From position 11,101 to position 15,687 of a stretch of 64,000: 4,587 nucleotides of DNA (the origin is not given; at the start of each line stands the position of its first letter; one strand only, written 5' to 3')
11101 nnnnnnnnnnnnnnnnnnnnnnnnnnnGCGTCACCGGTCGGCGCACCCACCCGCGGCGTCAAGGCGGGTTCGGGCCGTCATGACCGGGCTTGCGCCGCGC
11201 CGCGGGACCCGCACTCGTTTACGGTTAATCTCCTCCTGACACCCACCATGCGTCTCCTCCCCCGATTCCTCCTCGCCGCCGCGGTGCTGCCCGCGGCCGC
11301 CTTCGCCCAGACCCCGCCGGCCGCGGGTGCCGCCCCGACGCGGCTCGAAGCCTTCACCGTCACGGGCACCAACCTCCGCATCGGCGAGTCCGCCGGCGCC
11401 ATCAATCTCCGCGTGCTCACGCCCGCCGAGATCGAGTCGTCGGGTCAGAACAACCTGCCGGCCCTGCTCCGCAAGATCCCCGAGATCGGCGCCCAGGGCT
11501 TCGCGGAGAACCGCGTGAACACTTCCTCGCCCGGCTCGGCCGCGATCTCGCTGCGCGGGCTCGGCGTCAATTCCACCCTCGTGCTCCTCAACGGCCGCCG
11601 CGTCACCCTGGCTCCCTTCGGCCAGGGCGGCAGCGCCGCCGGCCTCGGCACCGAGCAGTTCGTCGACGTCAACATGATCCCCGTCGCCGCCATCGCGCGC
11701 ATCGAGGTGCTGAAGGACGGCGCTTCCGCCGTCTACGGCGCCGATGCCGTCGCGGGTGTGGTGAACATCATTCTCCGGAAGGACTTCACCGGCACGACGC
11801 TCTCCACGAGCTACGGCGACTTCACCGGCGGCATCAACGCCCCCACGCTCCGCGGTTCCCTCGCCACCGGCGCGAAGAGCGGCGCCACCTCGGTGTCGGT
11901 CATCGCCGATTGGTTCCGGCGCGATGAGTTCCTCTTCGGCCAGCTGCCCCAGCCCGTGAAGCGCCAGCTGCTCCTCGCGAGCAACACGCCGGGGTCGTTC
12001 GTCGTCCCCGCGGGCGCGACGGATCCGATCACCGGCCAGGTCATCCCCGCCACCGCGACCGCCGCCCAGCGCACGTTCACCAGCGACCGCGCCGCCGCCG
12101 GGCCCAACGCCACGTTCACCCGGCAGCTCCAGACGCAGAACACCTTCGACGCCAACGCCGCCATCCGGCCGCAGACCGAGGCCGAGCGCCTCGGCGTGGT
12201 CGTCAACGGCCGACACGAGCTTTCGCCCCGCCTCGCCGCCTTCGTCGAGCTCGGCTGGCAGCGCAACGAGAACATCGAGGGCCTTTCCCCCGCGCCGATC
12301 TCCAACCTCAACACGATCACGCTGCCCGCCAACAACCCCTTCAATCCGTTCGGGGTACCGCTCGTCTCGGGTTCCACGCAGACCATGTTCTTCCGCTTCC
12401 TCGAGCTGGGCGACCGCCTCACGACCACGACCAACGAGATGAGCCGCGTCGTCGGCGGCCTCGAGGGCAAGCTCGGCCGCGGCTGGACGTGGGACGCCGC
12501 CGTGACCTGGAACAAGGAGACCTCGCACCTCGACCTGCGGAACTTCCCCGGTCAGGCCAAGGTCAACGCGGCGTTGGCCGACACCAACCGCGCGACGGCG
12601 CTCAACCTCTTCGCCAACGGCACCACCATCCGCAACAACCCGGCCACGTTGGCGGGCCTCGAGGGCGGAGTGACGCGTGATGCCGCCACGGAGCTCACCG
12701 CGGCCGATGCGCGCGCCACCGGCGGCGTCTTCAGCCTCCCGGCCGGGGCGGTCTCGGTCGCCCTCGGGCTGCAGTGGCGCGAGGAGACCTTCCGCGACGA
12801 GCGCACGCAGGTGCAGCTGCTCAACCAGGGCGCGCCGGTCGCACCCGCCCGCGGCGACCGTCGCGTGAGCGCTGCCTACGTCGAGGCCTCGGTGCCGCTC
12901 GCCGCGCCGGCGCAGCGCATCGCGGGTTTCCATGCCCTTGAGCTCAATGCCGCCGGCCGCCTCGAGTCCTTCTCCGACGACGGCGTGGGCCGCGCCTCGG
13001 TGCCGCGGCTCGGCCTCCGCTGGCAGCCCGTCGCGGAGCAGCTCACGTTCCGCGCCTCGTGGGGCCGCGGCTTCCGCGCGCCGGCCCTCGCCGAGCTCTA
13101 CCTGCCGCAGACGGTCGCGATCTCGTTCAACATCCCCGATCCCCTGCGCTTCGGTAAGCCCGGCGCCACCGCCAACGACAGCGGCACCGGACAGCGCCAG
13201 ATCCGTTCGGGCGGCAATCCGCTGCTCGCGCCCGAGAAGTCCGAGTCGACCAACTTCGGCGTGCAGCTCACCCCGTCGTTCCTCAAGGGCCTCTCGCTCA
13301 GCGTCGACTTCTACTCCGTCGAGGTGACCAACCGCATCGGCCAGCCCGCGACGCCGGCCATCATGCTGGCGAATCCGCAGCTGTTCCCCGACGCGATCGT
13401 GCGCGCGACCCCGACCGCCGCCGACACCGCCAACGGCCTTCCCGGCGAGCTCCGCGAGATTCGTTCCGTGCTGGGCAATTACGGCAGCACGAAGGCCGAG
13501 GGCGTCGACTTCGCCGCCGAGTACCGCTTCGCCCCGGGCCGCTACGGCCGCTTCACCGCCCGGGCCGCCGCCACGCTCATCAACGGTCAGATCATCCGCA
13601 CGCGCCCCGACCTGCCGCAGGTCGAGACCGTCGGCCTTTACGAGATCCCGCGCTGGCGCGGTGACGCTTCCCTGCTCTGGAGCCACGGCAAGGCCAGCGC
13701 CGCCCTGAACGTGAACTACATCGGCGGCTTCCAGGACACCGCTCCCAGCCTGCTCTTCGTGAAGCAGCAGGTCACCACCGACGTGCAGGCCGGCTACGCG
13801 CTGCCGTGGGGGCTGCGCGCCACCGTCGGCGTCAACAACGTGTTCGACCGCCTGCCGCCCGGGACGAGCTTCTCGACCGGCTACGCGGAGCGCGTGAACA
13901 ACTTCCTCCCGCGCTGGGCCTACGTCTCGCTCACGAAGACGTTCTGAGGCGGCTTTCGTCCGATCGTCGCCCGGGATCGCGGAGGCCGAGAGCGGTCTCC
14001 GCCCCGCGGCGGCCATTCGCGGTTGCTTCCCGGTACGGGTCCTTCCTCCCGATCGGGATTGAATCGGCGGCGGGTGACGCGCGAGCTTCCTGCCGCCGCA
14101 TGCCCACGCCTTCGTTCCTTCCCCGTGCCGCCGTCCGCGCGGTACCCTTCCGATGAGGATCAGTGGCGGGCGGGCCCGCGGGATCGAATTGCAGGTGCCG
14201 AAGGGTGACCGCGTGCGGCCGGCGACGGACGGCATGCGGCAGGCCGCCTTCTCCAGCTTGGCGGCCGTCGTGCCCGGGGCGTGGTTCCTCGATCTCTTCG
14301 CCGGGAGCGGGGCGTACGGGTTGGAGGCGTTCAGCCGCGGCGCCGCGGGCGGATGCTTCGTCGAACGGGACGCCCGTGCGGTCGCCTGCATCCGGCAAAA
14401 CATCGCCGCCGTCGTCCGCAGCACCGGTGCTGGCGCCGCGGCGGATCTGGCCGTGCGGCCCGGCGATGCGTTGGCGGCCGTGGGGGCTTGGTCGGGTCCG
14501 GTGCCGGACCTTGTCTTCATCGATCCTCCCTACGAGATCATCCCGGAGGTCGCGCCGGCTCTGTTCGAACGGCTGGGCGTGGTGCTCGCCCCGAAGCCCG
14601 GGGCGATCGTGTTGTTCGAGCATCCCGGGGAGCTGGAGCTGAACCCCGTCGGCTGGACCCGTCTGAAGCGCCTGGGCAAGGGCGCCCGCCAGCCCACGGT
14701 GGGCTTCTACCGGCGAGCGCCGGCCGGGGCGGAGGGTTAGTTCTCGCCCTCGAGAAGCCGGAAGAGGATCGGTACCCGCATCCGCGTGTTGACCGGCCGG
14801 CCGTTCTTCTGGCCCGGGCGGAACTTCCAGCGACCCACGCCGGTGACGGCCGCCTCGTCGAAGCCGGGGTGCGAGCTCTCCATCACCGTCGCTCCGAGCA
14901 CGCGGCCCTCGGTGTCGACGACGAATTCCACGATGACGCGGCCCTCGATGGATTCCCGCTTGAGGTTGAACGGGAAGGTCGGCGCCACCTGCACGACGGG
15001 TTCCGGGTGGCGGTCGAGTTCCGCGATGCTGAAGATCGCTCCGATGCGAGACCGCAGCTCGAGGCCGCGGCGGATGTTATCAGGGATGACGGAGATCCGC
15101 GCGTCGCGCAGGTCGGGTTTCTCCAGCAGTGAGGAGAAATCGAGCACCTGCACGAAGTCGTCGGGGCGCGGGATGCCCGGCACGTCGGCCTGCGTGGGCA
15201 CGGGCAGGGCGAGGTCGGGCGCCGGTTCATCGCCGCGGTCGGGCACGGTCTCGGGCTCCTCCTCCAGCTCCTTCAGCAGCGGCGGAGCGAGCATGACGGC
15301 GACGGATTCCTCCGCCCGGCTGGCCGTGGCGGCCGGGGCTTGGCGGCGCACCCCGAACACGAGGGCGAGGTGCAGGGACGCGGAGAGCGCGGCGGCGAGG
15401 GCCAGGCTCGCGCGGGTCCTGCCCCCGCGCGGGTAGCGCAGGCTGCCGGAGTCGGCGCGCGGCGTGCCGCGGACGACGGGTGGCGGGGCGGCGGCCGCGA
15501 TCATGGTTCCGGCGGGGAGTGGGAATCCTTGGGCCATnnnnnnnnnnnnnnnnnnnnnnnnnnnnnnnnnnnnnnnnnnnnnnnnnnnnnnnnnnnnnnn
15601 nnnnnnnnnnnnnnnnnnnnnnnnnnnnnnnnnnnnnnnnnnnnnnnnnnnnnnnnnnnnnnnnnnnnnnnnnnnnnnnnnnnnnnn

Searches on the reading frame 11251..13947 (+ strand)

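Call 18: search_protein_families(library=pfam, proteins=[window:11251-13947:+], max_evalue=0.001)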
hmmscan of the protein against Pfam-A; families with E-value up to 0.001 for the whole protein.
window:11251-13947:+ (898 aa): 2 families
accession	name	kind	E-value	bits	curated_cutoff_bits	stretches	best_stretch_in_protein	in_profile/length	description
PF00593.30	TonB_dep_Rec_b-barrel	-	1.3e-36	127.8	27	1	390-864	54-436/436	TonB dependent receptor-like, beta-barrel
PF07715.20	Plug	-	4e-19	69.5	23.9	1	52-170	8-107/107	TonB-dependent Receptor Plug Domain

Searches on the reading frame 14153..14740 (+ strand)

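Call 18: search_protein_families(library=pfam, proteins=[window:14153-14740:+], max_evalue=0.001)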
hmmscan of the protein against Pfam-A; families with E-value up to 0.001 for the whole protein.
window:14153-14740:+ (195 aa): 1 family
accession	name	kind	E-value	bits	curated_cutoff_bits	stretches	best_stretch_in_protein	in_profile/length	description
PF03602.21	Cons_hypoth95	-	1.1e-33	116.9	24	1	1-173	1-170/182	Conserved hypothetical protein 95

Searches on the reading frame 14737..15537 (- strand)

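Call 18: search_protein_families(library=pfam, proteins=[window:14737-15537:-], max_evalue=0.001)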
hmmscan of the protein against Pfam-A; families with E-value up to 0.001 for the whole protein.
window:14737-15537:- (266 aa): 1 family
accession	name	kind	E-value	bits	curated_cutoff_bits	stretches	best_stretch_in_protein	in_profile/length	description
PF03544.19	TonB_C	-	1.3e-19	70.8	24.6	1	185-261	2-79/79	Gram-negative bacterial TonB protein C-terminal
